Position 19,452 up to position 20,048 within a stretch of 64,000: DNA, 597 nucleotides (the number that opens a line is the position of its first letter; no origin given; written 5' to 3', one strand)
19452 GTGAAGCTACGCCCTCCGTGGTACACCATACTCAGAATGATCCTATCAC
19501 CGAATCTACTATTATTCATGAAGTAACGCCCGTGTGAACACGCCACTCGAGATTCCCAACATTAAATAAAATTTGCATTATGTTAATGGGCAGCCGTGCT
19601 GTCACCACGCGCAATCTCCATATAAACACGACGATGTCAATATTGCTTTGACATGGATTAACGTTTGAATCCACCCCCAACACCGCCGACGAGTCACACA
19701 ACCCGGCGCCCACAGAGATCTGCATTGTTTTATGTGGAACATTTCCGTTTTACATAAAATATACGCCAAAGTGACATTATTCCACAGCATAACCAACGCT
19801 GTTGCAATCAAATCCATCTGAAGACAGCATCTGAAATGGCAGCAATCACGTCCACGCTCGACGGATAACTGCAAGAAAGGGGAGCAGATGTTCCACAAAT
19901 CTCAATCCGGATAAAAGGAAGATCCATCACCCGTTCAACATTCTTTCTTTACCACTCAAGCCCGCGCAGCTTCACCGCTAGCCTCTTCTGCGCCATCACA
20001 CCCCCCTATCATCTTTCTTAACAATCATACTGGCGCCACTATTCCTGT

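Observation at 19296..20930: Cluster of four near-consensus parS sites plus half-sites in non-coding DNA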

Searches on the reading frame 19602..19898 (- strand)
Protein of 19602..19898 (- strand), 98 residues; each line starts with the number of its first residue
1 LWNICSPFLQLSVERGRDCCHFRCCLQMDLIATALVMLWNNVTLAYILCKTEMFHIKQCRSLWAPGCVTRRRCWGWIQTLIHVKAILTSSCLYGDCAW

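Call 9: search_protein_families(library=pfam, proteins=[window:19602-19898:-])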
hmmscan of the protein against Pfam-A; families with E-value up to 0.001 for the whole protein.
window:19602-19898:- (98 aa): 0 families
